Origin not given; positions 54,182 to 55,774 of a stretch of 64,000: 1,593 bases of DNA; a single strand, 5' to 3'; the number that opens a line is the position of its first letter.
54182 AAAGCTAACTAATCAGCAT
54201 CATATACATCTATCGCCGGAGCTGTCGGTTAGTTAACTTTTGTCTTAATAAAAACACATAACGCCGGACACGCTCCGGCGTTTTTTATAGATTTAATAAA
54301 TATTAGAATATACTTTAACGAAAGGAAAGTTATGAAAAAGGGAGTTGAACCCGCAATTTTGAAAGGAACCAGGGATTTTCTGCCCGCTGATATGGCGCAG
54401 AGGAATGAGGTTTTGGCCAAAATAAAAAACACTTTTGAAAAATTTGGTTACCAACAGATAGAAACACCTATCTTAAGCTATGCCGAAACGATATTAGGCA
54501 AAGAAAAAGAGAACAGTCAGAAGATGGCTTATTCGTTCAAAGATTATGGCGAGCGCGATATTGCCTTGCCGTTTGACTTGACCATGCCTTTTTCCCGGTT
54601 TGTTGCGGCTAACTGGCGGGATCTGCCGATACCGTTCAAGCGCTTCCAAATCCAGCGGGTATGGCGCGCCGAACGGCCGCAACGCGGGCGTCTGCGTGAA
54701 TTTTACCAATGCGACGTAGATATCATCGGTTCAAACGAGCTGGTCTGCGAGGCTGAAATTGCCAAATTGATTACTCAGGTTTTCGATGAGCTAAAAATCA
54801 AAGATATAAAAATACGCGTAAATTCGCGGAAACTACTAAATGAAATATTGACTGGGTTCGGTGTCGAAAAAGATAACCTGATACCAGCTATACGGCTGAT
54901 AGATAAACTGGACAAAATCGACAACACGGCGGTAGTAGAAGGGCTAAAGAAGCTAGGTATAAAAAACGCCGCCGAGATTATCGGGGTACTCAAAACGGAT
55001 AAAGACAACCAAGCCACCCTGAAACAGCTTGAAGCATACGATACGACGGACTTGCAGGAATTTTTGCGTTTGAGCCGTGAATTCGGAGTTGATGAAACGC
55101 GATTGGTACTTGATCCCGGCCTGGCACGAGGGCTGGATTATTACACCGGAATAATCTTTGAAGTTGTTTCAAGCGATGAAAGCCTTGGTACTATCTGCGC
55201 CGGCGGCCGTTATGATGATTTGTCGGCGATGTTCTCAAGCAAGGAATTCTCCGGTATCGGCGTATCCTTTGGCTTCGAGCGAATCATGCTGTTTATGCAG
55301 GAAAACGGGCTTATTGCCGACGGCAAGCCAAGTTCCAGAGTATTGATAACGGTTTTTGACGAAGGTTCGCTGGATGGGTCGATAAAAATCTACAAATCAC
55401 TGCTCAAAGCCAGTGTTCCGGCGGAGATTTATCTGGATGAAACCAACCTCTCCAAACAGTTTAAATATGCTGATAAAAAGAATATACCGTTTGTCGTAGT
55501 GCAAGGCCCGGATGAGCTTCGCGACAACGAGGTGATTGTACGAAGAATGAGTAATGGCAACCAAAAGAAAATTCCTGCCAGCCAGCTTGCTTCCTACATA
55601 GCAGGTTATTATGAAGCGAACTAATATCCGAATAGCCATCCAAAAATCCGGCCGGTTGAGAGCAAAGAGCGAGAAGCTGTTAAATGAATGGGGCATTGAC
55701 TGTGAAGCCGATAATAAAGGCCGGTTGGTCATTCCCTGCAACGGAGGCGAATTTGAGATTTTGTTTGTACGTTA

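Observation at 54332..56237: Full-length HisRS occupies the hisZ position next to a short-form HisG, with a 14-nt overlap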

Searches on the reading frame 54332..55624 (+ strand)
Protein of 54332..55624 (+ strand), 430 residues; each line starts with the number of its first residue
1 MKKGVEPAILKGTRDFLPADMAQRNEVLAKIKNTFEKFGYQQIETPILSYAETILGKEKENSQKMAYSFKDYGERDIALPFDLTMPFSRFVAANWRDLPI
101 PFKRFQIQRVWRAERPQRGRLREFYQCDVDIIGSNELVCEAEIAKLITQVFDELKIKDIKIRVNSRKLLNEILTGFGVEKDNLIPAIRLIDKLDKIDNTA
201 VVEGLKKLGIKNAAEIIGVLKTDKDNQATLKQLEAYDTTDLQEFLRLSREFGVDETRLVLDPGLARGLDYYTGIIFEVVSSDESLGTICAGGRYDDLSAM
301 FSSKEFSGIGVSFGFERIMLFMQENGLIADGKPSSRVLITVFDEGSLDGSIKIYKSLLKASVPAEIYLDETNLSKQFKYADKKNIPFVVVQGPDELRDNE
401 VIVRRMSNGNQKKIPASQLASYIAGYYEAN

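Call 3: search_protein_families(library=ncbifam, proteins=[window:54332-55621:+], max_evalue=0.001)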
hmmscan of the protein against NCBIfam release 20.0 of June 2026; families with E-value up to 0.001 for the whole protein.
window:54332-55621:+ (430 aa): 30 families (the best 25 are shown)
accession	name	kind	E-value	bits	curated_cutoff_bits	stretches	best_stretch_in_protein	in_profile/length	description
TIGR00442.1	hisS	equivalog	3.5e-115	385.2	286.75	1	10-415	3-405/406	histidine--tRNA ligase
NF009085.0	PRK12420.1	equivalog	4.1e-84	283.4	540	1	10-423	7-426/426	histidine--tRNA ligase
TIGR00443.1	hisZ_biosyn_reg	equivalog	8.9e-56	189.3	271.65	1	14-322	1-312/314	ATP phosphoribosyltransferase regulatory subunit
NF008940.0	PRK12292.2-3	equivalog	2.3e-43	148.5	450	1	12-389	8-389/404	ATP phosphoribosyltransferase regulatory subunit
NF008942.0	PRK12292.2-5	equivalog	2.9e-37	128.3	643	1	6-420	8-424/434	ATP phosphoribosyltransferase regulatory subunit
NF008941.0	PRK12292.2-4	equivalog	1.8e-34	119.3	447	1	12-321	12-323/393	ATP phosphoribosyltransferase regulatory subunit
NF008936.0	PRK12292.1-3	equivalog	3.3e-34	118.4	492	1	9-390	7-390/406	ATP phosphoribosyltransferase regulatory subunit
NF008953.0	PRK12295.1-6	equivalog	3.6e-25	88.7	384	2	21-179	9-164/384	ATP phosphoribosyltransferase regulatory subunit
NF008939.0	PRK12292.2-1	equivalog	2e-24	86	335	1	11-372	7-370/391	ATP phosphoribosyltransferase regulatory subunit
NF008938.0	PRK12292.1-6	equivalog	3e-24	85.7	833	1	11-390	10-389/420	ATP phosphoribosyltransferase regulatory subunit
NF008945.0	PRK12292.3-3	equivalog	1.2e-23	83.8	409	1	10-391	3-358/368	ATP phosphoribosyltransferase regulatory subunit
NF008943.0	PRK12292.3-1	equivalog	1.7e-21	76.8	690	1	7-319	24-327/403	ATP phosphoribosyltransferase regulatory subunit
NF008950.0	PRK12295.1-3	equivalog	6.6e-16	58.6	492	2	255-318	311-374/387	ATP phosphoribosyltransferase regulatory subunit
NF008944.0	PRK12292.3-2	equivalog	1.6e-14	53.8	374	1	18-303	24-318/341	ATP phosphoribosyltransferase regulatory subunit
NF008935.0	PRK12292.1-1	equivalog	1.8e-14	53.5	350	1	14-303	11-299/382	ATP phosphoribosyltransferase regulatory subunit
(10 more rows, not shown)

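Call 4: search_protein_families(library=pfam, proteins=[window:54332-55621:+], max_evalue=0.001)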
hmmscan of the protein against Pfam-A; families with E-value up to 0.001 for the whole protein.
window:54332-55621:+ (430 aa): 5 families
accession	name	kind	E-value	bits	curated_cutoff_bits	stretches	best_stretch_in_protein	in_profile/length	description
PF13393.11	tRNA-synt_His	-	8.7e-42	143.9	25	1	12-318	1-308/308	Histidyl-tRNA synthetase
PF03129.25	HGTP_anticodon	-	3.8e-15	56.3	21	1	346-424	14-92/94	Anticodon binding domain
PF00152.25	tRNA-synt_2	-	3.7e-09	36.5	25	1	104-179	94-152/308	tRNA synthetases class II (D, K and N)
PF00587.30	tRNA-synt_2b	-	5.8e-08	33.4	29.3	1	96-302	31-146/179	tRNA synthetase class II core domain (G, H, P, S and T)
PF01409.25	tRNA-synt_2d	-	0.00049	20.1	19.8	0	23-164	18-163/246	tRNA synthetases class II core domain (F)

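Call 7: find_encoding_contigs(protein=window:54332-55624:+, flank=10000, max_places=6)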
Protein window:54332-55624:+ (430 aa): no gene with exactly this product is on record in the collection.

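Call 8: find_homologous_proteins(query=window:54332-55621:+, max_evalue=1e-20)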
Query window:54332-55621:+ (430 aa): 7982 proteins with E <= 1e-20 among 8000 candidates; the best 120 are listed.
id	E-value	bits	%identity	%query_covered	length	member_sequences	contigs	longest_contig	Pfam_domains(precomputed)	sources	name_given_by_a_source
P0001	2.0e-280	948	100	100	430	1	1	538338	PF13393.12,PF03129.26,PF00587.31,PF00152.26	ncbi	-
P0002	2.2e-222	756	78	100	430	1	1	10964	PF13393.12,PF03129.26,PF00587.31,PF00152.26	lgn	-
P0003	1.3e-215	734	76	100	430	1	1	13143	PF13393.12,PF03129.26,PF00587.31,PF00152.26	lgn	-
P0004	1.1e-197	675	69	100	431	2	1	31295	PF13393.12,PF03129.26,PF00587.31,PF00152.26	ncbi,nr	ncbi:MAG TPA: histidine--tRNA ligase [Candidatus Saccharimonadales bacterium]|nr:histidine--tRNA lig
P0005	3.0e-196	670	69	100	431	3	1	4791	PF13393.12,PF03129.26,PF00587.31,PF00152.26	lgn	-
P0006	9.6e-195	665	69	100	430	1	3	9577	PF13393.12,PF03129.26,PF00587.31,PF00152.26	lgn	-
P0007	1.4e-190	652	67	100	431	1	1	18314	PF13393.12,PF03129.26,PF00587.31,PF00152.26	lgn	-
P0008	1.0e-189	649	67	100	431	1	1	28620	PF12745.13,PF13393.12,PF03129.26,PF00587.31,PF00152.26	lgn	-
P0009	2.3e-175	602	63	99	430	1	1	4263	PF13393.12,PF03129.26,PF00587.31,PF00152.26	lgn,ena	-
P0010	1.6e-174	599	63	100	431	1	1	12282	PF13393.12,PF03129.26,PF00587.31,PF00152.26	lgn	-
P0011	1.9e-174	599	61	99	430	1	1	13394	PF13393.12,PF03129.26,PF00587.31,PF00152.26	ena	-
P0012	1.9e-174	598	63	99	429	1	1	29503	PF13393.12,PF03129.26,PF00587.31,PF00152.26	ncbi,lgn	-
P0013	3.2e-173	594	62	100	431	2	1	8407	PF13393.12,PF03129.26,PF00587.31,PF00152.26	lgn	-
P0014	1.6e-171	589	62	100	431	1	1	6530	PF13393.12,PF03129.26,PF00587.31,PF00152.26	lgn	-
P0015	1.0e-166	573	62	100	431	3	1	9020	PF13393.12,PF03129.26,PF00587.31,PF00152.26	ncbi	ncbi:MAG: histidine--tRNA ligase [Candidatus Saccharimonadales bacterium]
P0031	3.0e-161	555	56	99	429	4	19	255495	PF13393.12,PF03129.26,PF00587.31,PF00152.26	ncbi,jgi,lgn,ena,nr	ncbi:MAG: histidine--tRNA ligase [Deltaproteobacteria bacterium RIFCSPLOWO2_01_44_7]|nr:MAG: histidi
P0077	7.8e-156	537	56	100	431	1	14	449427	PF13393.12,PF03129.26,PF00587.31,PF00152.26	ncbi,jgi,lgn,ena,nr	ncbi:MAG: hypothetical protein ACD_51C00028G0018 [uncultured bacterium]|nr:MAG: hypothetical protein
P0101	1.3e-152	527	55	98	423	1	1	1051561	PF12745.13,PF13393.12,PF03129.26,PF00587.31,PF00152.26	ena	-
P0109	4.8e-152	525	55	100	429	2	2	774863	PF13393.12,PF03129.26,PF00587.31,PF00152.26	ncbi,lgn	-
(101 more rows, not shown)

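Call 9: find_encoding_contigs(protein=P0001, flank=10000, max_places=4)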
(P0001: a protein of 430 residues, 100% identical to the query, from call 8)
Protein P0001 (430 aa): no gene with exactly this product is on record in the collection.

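Call 22: find_encoding_contigs(protein=P0008, flank=10000, max_places=2)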
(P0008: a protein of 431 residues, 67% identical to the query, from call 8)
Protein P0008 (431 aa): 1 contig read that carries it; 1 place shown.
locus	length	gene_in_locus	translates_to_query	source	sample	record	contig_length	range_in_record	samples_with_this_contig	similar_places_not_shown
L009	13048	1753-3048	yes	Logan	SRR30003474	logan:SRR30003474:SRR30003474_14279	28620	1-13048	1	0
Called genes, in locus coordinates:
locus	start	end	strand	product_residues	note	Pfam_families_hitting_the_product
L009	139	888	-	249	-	-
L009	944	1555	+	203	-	-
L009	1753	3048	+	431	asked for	PF00152:tRNA-synt_2 (weak), PF13393:tRNA-synt_His, PF00587:tRNA-synt_2b (weak), PF03129:HGTP_anticodon, PF12745:HGTP_anticodon2 (weak)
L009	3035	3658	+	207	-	PF09084:NMT1, PF01634:HisG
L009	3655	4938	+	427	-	PF00815:Histidinol_dh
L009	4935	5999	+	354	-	PF00155:Aminotran_1_2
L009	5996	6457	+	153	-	PF00702:Hydrolase, PF08645:PNK3P, PF12710:HAD (faint), PF13419:HAD_2 (faint), PF13242:Hydrolase_like (weak)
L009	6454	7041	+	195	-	PF00475:IGPD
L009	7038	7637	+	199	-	PF00117:GATase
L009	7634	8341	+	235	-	PF00977:His_biosynth, PF01884:PcrB (faint)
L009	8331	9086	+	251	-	PF00977:His_biosynth, PF01207:Dus (faint), PF03060:NMO (faint), PF01180:DHO_dh (faint)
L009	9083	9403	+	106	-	PF01502:PRA-CH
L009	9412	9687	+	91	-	PF01503:PRA-PH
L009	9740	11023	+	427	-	PF05697:Trigger_N, PF00254:FKBP_C, PF05698:Trigger_C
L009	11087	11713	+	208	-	PF00574:CLP_protease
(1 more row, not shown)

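Call 23: find_encoding_contigs(protein=P0031, flank=10000, max_places=2)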
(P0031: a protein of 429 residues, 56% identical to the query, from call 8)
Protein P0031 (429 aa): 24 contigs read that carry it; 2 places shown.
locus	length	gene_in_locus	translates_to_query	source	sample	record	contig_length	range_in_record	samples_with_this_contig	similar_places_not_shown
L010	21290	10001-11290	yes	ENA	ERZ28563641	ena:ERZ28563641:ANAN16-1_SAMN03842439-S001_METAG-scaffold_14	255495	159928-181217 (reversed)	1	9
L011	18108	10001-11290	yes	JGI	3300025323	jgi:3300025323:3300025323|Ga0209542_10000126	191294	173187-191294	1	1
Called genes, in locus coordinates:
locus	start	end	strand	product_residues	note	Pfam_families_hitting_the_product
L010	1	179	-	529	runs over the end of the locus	PF00890:FAD_binding_2, PF01266:DAO (weak), PF02910:Succ_DH_flav_C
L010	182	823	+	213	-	PF01066:CDP-OH_P_transf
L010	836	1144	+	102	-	PF13453:Zn_ribbon_TFIIB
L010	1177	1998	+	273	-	PF13620:CarboxypepD_reg (weak)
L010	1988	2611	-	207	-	PF06181:Urate_ox_N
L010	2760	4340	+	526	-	PF13509:S1_2 (faint), PF17092:PCB_OB (faint), PF00575:S1, PF00575:S1, PF23459:S1_RRP5 (weak), PF00575:S1, PF23459:S1_RRP5, PF00575:S1, +1 more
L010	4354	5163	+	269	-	PF00574:CLP_protease (weak), PF01972:SDH_protease (weak), PF25145:NfeD1b_N, PF01343:Peptidase_S49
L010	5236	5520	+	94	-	PF00216:Bac_DNA_binding, PF18291:HU-HIG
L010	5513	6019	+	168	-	PF04677:CwfJ_C_1, PF11969:DcpS_C, PF01230:HIT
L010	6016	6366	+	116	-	PF06305:LapA_dom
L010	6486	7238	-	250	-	-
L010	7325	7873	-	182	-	-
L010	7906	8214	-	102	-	-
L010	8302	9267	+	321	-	PF03308:MeaB, PF00009:GTP_EFTU (faint), PF02492:cobW (weak), PF03029:ATP_bind_1 (faint)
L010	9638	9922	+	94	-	PF01371:Trp_repressor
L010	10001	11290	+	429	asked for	PF00152:tRNA-synt_2 (weak), PF13393:tRNA-synt_His, PF00587:tRNA-synt_2b (weak), PF03129:HGTP_anticodon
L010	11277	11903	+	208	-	PF09084:NMT1 (weak), PF01634:HisG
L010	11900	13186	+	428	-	PF00815:Histidinol_dh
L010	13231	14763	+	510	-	PF00155:Aminotran_1_2, PF00702:Hydrolase (faint), PF00266:Aminotran_5, PF01041:DegT_DnrJ_EryC1, PF01053:Cys_Met_Meta_PP (weak), PF13419:HAD_2 (weak), PF08645:PNK3P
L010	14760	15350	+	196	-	PF00475:IGPD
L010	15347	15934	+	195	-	PF00117:GATase, PF01174:SNO (faint)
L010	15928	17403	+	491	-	PF00977:His_biosynth, PF05690:ThiG (faint), PF00218:IGPS (faint), PF01180:DHO_dh (faint), PF01884:PcrB (faint), PF00290:Trp_syntA (faint), PF00977:His_biosynth, PF01207:Dus (weak), +3 more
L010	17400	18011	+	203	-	PF01502:PRA-CH, PF01503:PRA-PH, PF03819:MazG (weak)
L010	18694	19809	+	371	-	PF00239:Resolvase, PF07508:Recombinase, PF13408:Zn_ribbon_recom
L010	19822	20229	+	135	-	-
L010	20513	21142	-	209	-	PF01936:NYN (weak)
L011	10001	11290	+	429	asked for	PF00152:tRNA-synt_2 (weak), PF13393:tRNA-synt_His, PF00587:tRNA-synt_2b (weak), PF03129:HGTP_anticodon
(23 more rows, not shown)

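Call 24: find_encoding_contigs(protein=P0003, flank=10000, max_places=2)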
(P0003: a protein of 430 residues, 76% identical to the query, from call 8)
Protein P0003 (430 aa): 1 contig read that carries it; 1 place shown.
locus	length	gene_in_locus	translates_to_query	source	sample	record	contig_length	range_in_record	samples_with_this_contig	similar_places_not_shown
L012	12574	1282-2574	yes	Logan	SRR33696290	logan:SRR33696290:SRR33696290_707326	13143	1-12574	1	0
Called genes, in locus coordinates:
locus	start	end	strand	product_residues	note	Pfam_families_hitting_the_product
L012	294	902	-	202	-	PF06790:UPF0259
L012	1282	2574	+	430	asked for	PF00152:tRNA-synt_2, PF13393:tRNA-synt_His, PF00587:tRNA-synt_2b, PF03129:HGTP_anticodon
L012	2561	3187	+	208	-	PF09084:NMT1 (weak), PF01634:HisG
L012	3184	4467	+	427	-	PF00815:Histidinol_dh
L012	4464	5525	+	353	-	PF00155:Aminotran_1_2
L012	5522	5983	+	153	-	PF00702:Hydrolase, PF08645:PNK3P, PF13419:HAD_2 (faint), PF13242:Hydrolase_like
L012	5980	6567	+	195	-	PF00475:IGPD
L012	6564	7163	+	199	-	PF00117:GATase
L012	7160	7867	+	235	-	PF00977:His_biosynth, PF01207:Dus (faint), PF01884:PcrB (faint)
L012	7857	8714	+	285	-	PF00977:His_biosynth, PF05690:ThiG (faint), PF01207:Dus (faint), PF02581:TMP-TENI (faint), PF03060:NMO (faint), PF01180:DHO_dh (faint)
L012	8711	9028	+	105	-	PF01502:PRA-CH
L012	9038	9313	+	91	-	PF01503:PRA-PH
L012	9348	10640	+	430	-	PF05697:Trigger_N, PF00254:FKBP_C, PF05698:Trigger_C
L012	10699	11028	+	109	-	-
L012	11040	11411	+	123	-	-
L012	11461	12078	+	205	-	PF00574:CLP_protease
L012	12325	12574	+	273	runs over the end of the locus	?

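Call 34: search_solved_structures(query=window:54332-55621:+, max_evalue=1e-10, show_alignments=1)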
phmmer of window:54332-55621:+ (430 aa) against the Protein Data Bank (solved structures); distinct sequences matched with E-value up to 1e-10: 21.
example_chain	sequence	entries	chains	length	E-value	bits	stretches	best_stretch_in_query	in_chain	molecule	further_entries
6nhi_A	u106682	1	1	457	3.1e-81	276.7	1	5-418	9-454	Histidine--tRNA ligase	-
3net_A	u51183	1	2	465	3e-58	201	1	12-423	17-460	Histidyl-tRNA synthetase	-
4g84_A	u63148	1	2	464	3.6e-56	194.1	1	11-411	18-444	Histidine--tRNA ligase, cytoplasmic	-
4phc_A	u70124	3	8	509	4.6e-56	193.7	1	11-411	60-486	Histidine--tRNA ligase, cytoplasmic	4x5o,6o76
4g85_A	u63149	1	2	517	4.9e-56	193.6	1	11-411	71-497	Histidine-tRNA ligase, cytoplasmic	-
5w6m_A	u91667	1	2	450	1.2e-55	192.4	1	11-411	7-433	Histidine--tRNA ligase, cytoplasmic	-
3hri_A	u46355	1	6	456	2.8e-51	178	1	5-413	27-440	Histidyl-tRNA synthetase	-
1wu7_A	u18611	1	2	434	1.4e-50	175.7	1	10-421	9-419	Histidyl-tRNA synthetase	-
3hrk_A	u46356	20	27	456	3.6e-49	171.1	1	3-413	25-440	Histidyl-tRNA synthetase | Histidyl-tRNA synthetase, putative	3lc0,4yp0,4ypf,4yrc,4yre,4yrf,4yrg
1qe0_A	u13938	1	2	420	6.1e-36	127.5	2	259-422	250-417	Histidine--tRNA ligase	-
1adj_A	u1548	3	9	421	4e-33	118.2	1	10-423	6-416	HISTIDYL-TRNA SYNTHETASE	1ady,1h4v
4rdx_A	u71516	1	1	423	4.1e-33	118.2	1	10-423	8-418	Histidine--tRNA ligase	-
4e51_A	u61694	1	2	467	1.7e-29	106.3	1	10-406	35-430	Histidine--tRNA ligase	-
1kmm_A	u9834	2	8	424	7e-26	94.3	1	9-423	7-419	HISTIDYL-TRNA SYNTHETASE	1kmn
2el9_A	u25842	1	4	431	7.3e-26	94.3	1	9-423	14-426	Histidyl-tRNA synthetase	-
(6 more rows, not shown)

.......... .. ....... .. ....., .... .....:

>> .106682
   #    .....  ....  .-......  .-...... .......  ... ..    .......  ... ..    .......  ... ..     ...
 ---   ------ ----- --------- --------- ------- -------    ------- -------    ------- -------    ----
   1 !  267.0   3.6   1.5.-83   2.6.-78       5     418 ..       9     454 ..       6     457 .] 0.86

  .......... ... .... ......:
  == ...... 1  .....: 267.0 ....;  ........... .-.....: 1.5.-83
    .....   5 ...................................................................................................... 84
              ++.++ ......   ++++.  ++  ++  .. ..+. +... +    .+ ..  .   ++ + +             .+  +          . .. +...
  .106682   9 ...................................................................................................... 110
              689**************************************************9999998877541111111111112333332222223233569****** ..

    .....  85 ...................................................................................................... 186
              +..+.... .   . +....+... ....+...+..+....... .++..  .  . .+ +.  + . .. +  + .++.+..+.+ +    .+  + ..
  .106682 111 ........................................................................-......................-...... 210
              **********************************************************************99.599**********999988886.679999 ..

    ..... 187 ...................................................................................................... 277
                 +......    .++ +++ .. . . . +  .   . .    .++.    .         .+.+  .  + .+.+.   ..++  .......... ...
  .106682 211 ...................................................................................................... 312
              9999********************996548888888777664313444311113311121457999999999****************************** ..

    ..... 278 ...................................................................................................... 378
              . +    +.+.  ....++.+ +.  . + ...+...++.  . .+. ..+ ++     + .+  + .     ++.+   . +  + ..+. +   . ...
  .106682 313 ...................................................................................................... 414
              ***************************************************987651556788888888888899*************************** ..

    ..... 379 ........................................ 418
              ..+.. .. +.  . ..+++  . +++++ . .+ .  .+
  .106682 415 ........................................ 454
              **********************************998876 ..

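Call 35: find_encoding_contigs(protein=P0109, flank=6000, max_places=1)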
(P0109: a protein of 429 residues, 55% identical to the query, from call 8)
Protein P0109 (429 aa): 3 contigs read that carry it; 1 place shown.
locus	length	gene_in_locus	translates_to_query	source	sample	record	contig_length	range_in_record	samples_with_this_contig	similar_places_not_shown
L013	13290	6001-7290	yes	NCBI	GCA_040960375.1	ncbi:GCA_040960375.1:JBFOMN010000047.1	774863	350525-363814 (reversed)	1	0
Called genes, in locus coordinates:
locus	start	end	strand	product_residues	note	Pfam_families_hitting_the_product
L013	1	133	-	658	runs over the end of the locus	PF17764:PriA_3primeBD, PF00270:DEAD, PF04851:ResIII, PF13604:AAA_30 (weak), PF00271:Helicase_C, PF18074:PriA_C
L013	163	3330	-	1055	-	PF00873:ACR_tran, PF02355:SecD_SecF_C (faint), PF03176:MMPL (weak)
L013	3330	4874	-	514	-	PF25919:BSH_CusB (faint), PF00364:Biotin_lipoyl (faint), PF25917:BSH_RND (faint), PF25973:BSH_CzcB (weak)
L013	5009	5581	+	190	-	-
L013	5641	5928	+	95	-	PF01371:Trp_repressor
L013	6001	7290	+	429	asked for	PF00152:tRNA-synt_2 (faint), PF13393:tRNA-synt_His, PF00587:tRNA-synt_2b, PF03129:HGTP_anticodon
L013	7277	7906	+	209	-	PF01634:HisG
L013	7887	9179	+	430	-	PF00815:Histidinol_dh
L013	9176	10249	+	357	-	PF00155:Aminotran_1_2, PF00266:Aminotran_5, PF01041:DegT_DnrJ_EryC1 (weak), PF01212:Beta_elim_lyase (weak)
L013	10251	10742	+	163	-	PF00702:Hydrolase (weak), PF08645:PNK3P, PF13419:HAD_2 (faint), PF13242:Hydrolase_like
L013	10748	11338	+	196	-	PF00475:IGPD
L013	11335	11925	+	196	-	PF00117:GATase, PF01174:SNO (faint)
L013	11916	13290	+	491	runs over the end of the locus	PF00977:His_biosynth, PF05690:ThiG (faint), PF01207:Dus (faint), PF01180:DHO_dh (faint), PF03060:NMO (faint), PF13714:PEP_mutase (faint), PF00977:His_biosynth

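Call 36: find_encoding_contigs(protein=P0004, flank=8000, max_places=1)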
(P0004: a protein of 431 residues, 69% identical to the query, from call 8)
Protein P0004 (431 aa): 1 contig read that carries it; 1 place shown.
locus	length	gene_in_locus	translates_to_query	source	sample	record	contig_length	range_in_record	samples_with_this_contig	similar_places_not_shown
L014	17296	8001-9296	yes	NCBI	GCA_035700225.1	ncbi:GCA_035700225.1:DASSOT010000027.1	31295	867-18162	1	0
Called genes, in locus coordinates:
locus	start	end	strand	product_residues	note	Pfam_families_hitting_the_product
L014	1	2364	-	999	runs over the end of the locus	PF00912:Transgly, PF00905:Transpeptidase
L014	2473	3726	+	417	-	PF00579:tRNA-synt_1b, PF22421:SYY_C-terminal, PF01479:S4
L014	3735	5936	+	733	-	PF17191:RecG_wedge, PF04851:ResIII (faint), PF00270:DEAD, PF22590:Cas3-like_C_2 (faint), PF00271:Helicase_C, PF19833:RecG_dom3_C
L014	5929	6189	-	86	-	-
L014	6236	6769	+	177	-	PF03602:Cons_hypoth95, PF05175:MTS (weak), PF06325:PrmA, PF13847:Methyltransf_31, PF13649:Methyltransf_25 (weak)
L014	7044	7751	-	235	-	PF06790:UPF0259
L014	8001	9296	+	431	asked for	PF00152:tRNA-synt_2 (faint), PF13393:tRNA-synt_His, PF00587:tRNA-synt_2b (weak), PF03129:HGTP_anticodon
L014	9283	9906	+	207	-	PF01634:HisG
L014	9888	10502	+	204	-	PF00117:GATase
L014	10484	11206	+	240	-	PF00977:His_biosynth, PF01207:Dus (weak), PF01884:PcrB (weak), PF00290:Trp_syntA (faint)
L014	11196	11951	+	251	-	PF00977:His_biosynth, PF01207:Dus (faint), PF05690:ThiG (faint), PF02581:TMP-TENI (faint), PF03060:NMO (faint), PF00290:Trp_syntA (weak), PF01180:DHO_dh (faint)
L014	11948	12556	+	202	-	PF01502:PRA-CH, PF01503:PRA-PH, PF03819:MazG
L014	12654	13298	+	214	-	-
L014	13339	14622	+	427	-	PF05697:Trigger_N, PF00254:FKBP_C, PF05698:Trigger_C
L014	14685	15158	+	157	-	-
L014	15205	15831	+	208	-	PF00574:CLP_protease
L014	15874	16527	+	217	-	-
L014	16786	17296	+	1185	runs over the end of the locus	PF04563:RNA_pol_Rpb2_1, PF04561:RNA_pol_Rpb2_2, PF04565:RNA_pol_Rpb2_3, PF10385:RNA_pol_Rpb2_45, PF00562:RNA_pol_Rpb2_6, PF04560:RNA_pol_Rpb2_7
